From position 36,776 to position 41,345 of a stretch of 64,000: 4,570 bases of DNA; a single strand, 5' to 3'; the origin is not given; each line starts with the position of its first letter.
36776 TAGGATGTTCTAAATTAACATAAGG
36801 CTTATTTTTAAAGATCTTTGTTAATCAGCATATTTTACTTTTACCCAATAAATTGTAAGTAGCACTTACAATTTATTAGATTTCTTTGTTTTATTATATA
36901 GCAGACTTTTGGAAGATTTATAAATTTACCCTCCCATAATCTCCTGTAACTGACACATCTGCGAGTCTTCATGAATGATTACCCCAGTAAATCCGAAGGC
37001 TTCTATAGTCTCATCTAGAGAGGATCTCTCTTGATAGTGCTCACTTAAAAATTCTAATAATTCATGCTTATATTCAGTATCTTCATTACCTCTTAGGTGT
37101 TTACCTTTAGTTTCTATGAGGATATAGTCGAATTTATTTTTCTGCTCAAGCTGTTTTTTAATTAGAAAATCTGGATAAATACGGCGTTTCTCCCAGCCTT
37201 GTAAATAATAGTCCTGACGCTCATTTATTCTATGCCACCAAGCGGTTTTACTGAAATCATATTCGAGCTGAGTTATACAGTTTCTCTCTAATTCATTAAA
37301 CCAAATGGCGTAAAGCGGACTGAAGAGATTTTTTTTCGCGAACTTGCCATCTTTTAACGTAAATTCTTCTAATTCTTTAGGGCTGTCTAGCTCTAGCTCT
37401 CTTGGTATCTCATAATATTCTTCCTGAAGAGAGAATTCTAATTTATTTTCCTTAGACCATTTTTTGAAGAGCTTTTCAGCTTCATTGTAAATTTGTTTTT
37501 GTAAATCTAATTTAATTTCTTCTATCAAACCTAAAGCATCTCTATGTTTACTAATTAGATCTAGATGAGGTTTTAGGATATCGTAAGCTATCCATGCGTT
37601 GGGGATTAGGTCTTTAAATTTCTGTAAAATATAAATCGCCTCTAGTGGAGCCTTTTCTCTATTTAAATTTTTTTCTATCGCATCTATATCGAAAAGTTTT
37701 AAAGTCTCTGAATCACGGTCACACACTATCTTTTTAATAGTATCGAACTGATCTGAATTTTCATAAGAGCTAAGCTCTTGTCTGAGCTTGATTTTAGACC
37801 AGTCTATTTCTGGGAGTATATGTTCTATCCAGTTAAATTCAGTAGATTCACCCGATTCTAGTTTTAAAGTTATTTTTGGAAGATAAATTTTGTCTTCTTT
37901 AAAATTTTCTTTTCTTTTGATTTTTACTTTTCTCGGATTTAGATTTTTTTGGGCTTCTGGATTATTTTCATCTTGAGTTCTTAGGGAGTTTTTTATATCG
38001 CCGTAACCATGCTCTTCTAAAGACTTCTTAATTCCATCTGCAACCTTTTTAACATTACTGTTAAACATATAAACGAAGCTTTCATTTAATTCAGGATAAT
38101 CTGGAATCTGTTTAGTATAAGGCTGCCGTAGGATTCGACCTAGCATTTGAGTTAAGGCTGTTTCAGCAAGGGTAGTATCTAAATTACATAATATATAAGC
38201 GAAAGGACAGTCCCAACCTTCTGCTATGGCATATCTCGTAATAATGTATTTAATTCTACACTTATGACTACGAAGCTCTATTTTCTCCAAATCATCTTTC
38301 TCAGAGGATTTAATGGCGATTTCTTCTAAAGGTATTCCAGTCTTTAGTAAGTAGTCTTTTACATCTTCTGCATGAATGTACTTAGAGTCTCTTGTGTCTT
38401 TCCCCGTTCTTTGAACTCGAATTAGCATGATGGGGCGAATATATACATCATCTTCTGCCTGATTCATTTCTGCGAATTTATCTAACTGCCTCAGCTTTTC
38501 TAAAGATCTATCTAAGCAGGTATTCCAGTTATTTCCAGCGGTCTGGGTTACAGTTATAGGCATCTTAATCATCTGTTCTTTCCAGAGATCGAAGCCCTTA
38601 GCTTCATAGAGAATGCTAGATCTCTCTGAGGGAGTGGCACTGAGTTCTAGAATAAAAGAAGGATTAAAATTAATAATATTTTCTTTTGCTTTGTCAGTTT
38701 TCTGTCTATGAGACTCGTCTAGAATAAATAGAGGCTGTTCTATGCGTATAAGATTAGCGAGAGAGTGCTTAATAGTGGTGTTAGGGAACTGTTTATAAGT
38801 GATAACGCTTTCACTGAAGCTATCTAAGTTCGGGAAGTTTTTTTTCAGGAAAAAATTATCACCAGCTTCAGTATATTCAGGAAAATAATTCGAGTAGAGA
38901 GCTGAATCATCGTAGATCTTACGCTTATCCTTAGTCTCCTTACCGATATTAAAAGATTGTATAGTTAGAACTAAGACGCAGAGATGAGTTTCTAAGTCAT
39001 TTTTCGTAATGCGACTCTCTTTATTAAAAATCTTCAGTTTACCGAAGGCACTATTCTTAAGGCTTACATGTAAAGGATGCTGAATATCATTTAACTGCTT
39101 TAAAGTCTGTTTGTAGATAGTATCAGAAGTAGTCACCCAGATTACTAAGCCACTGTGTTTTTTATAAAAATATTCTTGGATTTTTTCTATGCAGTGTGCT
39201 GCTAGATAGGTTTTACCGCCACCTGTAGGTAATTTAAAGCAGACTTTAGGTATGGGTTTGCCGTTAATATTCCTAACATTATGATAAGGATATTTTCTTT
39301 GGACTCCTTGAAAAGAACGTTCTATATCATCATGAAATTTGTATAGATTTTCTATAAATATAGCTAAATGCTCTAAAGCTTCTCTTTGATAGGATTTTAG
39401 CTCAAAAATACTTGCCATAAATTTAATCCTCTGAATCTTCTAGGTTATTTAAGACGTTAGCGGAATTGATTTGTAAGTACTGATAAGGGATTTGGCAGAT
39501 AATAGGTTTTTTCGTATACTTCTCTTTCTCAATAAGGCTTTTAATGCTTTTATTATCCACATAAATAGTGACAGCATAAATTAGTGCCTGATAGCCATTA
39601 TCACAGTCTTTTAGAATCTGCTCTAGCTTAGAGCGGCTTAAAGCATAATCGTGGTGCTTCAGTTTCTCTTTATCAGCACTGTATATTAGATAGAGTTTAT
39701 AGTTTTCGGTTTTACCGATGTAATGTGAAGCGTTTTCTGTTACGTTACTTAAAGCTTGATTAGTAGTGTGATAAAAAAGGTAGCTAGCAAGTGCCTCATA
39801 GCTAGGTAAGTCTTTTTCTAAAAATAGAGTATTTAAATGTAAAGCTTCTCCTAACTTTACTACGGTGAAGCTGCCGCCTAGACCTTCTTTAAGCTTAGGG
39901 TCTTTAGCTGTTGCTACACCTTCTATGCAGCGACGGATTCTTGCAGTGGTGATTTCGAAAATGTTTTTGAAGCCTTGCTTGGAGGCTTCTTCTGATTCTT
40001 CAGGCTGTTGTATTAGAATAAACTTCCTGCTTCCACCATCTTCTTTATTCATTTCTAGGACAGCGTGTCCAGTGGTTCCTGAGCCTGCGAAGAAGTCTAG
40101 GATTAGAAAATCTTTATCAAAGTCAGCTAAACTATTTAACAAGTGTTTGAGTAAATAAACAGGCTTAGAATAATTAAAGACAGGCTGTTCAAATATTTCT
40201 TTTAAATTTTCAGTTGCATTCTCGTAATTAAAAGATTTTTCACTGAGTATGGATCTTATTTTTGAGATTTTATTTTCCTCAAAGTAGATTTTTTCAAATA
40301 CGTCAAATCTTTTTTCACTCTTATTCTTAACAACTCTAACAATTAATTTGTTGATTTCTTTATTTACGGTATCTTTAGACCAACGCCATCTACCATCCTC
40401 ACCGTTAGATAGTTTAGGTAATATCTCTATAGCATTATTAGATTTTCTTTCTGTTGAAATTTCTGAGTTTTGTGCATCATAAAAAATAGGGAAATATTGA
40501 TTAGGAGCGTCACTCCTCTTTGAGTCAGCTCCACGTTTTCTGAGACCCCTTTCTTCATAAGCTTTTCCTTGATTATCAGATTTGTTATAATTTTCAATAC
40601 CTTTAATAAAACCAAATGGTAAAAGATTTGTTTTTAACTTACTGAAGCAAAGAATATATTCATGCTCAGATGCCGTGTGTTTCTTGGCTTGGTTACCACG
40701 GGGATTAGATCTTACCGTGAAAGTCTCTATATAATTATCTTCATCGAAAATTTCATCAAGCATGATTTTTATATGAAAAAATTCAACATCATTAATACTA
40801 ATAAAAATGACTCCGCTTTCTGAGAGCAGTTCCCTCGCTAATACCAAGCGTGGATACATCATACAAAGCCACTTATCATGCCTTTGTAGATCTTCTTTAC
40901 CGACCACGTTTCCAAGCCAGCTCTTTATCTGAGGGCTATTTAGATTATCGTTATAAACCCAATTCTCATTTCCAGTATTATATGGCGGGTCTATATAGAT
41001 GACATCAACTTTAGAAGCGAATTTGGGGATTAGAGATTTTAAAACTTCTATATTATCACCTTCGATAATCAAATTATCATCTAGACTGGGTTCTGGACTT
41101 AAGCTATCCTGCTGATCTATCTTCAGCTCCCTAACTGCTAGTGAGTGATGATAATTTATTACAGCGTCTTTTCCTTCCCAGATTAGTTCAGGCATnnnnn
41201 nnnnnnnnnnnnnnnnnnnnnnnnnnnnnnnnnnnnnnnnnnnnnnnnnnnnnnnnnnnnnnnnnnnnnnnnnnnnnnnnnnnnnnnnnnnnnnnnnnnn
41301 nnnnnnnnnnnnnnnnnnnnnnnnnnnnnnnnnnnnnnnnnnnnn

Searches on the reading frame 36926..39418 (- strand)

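Call 8: search_protein_families(library=ncbifam, proteins=[window:36926-39418:-], max_evalue=0.001)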
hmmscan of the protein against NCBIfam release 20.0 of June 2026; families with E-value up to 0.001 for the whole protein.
window:36926-39418:- (830 aa): 0 families

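Call 41: search_protein_families(library=pfam, proteins=[window:36926-39418:-], max_evalue=0.01)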
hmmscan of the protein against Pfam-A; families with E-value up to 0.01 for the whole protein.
window:36926-39418:- (830 aa): 3 families
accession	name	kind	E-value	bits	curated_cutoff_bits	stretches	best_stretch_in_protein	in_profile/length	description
PF04851.21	ResIII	-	2e-17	64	22.5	1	5-264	2-163/164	Type III restriction enzyme, res subunit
PF00270.35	DEAD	-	5.3e-05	23.5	26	0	59-153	17-102/167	DEAD/DEAH box helicase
PF00271.37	Helicase_C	-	0.0076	16.9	23.5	0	354-431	31-108/110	Helicase conserved C-terminal domain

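Call 42: search_protein_families(library=padloc, proteins=[window:36926-39418:-], max_evalue=0.001)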
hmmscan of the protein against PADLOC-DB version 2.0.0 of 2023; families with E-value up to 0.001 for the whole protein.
window:36926-39418:- (830 aa): 6 families
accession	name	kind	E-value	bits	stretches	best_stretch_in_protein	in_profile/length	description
PDLC03653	REase_III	-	3.4e-150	499.9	1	49-800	80-851/883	Type III restriction enzyme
PDLC03650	REase_III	-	7.5e-58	194.7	1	4-467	1-455/898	Type III restriction enzyme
PDLC03647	REase_III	-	7.6e-14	48.8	2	222-286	205-269/989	Type III restriction enzyme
PDLC03649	REase_III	-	1.3e-08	31.3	1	381-542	487-642/973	Type III restriction enzyme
PDLC02704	PbeA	-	7.1e-07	26.1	0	202-283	360-438/682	PbeA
PDLC03648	REase_III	-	3.7e-05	20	1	227-437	132-359/871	Type III restriction enzyme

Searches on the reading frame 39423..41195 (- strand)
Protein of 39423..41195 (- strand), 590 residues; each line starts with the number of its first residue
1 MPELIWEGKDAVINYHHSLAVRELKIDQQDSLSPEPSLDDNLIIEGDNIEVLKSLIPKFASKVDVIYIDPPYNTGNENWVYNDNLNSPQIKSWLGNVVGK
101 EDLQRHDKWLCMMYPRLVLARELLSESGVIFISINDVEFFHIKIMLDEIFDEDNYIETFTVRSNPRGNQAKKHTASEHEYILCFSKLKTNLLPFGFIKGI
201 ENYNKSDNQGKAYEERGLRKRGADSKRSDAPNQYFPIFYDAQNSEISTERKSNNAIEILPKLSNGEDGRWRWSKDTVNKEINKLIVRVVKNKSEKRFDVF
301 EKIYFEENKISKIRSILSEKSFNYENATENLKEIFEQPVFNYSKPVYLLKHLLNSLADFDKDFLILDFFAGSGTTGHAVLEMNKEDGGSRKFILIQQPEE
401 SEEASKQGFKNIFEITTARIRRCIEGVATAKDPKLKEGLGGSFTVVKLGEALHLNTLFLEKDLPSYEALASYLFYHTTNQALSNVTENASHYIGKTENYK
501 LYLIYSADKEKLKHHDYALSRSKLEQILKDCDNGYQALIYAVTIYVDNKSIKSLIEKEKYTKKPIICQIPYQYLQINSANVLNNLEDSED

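Call 8: search_protein_families(library=ncbifam, proteins=[window:39423-41195:-], max_evalue=0.001)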
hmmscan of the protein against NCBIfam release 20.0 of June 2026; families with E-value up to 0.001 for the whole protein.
window:39423-41195:- (590 aa): 2 families
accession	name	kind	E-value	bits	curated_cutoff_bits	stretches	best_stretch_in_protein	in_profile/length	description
NF008572.0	PRK11524.1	equivalog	4.2e-09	35.9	292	1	39-99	13-70/294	adenine-specific DNA-methyltransferase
NF050803.1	DnaMtaseCcrMCaul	equivalog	2.2e-08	33.4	830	0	41-188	4-142/350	adenine-specific DNA-methyltransferase CcrM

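Call 41: search_protein_families(library=pfam, proteins=[window:39423-41195:-], max_evalue=0.01)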
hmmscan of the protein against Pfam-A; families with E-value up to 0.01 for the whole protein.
window:39423-41195:- (590 aa): 2 families
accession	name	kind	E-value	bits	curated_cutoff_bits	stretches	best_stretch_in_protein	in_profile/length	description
PF01555.25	N6_N4_Mtase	-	9.2e-35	121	26.7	1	63-406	1-220/221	DNA methylase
PF03602.21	Cons_hypoth95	-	0.00046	20.3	24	0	58-82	109-130/182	Conserved hypothetical protein 95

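Call 42: search_protein_families(library=padloc, proteins=[window:39423-41195:-], max_evalue=0.001)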
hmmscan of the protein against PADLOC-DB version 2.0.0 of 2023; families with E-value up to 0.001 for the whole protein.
window:39423-41195:- (590 aa): 24 families
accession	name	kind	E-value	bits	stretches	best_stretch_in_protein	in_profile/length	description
PDLC03644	MTase_III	-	4e-111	370.4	1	1-553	1-527/542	Type III methyltransferase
PDLC03640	MTase_III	-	1.6e-105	351.9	2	1-434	1-457/654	Type III methyltransferase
PDLC03634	MTase_III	-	3.3e-98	328.2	1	3-434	59-486/621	Type III methyltransferase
PDLC03641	MTase_III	-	4.1e-82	274.7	1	39-440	103-491/657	Type III methyltransferase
PDLC03637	MTase_III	-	6.2e-59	198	2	3-204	86-281/513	Type III methyltransferase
PDLC03642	MTase_III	-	2.1e-57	193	1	40-414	82-416/528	Type III methyltransferase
PDLC03639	MTase_III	-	1.5e-52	176.8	2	26-238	72-269/639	Type III methyltransferase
PDLC03636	MTase_III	-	8.3e-43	145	1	6-384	11-386/575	Type III methyltransferase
PDLC03635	MTase_III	-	3.2e-41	139.8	1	39-400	217-563/708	Type III methyltransferase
PDLC03645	MTase_III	-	1.6e-37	127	2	43-295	142-394/709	Type III methyltransferase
PDLC03354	MTase_II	-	1.4e-34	117.9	2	39-216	54-241/425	Type II methyltransferase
PDLC03646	MTase_III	-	3.8e-34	115.7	1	40-408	471-835/1057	Type III methyltransferase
PDLC03278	MTase_II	-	5.1e-29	99.9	2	60-191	18-126/390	Type II methyltransferase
PDLC03643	MTase_III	-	5e-28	96.4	1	113-403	1-272/465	Type III methyltransferase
PDLC03638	MTase_III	-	5.6e-28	95.7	1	24-380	365-654/816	Type III methyltransferase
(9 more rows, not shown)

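Call 103: find_encoding_contigs(protein=window:39423-41195:-, flank=6000, max_places=6)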
Protein window:39423-41195:- (590 aa): 1 contig read that carries it; 1 place shown.
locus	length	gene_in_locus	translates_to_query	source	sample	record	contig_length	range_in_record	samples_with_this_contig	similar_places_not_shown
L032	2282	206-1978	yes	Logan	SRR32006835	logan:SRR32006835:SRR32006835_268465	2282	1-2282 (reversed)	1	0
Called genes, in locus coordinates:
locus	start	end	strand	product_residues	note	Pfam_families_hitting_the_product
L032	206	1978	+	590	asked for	PF01555:N6_N4_Mtase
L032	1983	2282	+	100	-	?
